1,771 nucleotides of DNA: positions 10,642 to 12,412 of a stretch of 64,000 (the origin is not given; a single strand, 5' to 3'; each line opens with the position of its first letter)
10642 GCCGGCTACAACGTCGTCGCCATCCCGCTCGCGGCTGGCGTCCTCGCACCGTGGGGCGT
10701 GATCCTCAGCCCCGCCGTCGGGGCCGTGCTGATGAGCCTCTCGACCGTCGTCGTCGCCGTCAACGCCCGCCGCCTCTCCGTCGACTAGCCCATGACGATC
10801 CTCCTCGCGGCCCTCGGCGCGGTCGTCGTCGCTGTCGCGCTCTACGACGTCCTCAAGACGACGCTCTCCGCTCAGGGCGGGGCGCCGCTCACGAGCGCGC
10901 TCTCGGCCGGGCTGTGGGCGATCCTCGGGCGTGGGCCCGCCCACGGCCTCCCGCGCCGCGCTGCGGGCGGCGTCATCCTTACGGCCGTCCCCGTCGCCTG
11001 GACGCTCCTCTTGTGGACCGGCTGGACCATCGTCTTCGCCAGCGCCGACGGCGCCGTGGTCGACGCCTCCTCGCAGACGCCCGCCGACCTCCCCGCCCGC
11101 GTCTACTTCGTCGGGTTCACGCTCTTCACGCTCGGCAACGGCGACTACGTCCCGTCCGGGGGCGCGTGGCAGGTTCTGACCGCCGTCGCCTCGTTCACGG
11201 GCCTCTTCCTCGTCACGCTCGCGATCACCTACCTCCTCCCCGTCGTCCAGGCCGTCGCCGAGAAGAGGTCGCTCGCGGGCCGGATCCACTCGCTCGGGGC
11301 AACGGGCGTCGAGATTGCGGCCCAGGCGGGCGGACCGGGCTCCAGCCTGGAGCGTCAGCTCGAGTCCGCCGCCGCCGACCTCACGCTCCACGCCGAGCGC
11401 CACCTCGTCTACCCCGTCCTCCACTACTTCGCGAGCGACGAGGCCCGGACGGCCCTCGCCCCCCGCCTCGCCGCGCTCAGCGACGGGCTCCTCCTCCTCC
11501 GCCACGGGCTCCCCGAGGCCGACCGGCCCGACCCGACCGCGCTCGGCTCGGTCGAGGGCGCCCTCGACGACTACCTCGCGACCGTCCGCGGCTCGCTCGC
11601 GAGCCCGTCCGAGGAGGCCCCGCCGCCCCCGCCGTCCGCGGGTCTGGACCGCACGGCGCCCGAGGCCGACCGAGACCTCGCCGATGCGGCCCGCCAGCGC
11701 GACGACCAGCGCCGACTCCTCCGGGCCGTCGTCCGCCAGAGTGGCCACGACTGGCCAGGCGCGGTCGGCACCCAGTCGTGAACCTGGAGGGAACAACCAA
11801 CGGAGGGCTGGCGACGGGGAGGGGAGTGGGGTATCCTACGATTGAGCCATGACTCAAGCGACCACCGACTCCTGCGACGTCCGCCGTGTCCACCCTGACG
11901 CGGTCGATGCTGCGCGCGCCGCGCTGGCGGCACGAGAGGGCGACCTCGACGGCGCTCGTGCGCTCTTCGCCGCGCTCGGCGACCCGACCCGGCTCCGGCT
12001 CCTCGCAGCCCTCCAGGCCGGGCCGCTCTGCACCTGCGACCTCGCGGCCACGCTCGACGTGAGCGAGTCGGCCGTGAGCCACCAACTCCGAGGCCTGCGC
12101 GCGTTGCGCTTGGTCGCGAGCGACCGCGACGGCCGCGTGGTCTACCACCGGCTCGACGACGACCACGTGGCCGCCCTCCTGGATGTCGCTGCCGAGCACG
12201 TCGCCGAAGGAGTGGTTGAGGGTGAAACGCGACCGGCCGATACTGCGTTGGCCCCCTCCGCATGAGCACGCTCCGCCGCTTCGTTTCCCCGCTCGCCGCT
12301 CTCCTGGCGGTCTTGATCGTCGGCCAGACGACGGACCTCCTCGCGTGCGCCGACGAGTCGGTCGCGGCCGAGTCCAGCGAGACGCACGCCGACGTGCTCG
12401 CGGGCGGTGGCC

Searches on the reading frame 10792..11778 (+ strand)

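Call 14: search_protein_families(library=pfam, proteins=[window:10792-11778:+], max_evalue=0.001)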
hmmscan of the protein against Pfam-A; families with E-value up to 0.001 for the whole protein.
window:10792-11778:+ (329 aa): 1 family
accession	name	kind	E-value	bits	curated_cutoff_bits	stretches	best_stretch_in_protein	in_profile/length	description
PF07885.22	Ion_trans_2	-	1.4e-07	31.8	22.5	1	80-151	3-76/79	Ion channel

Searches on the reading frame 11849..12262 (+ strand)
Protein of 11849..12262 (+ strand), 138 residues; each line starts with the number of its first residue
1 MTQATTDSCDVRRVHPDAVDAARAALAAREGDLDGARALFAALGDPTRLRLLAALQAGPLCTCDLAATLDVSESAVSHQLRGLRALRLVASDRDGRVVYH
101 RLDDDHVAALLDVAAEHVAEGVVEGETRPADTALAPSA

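Call 14: search_protein_families(library=pfam, proteins=[window:11849-12262:+], max_evalue=0.001)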
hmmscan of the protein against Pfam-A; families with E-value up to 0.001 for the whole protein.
window:11849-12262:+ (138 aa): 4 families
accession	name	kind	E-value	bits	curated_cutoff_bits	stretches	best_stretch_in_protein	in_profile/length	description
PF01022.26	HTH_5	-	1.2e-15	57.6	22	1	45-90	1-46/47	Bacterial regulatory protein, arsR family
PF12840.13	HTH_20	-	8.3e-09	35.7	27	1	43-90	1-49/51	Helix-turn-helix domain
PF25213.1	HVO_A0261_N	-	8.7e-06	26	35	1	46-94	11-58/86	HVO_A0261 N-terminal domain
PF12802.13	MarR_2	-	7e-05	23.3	27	1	46-96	5-60/61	MarR family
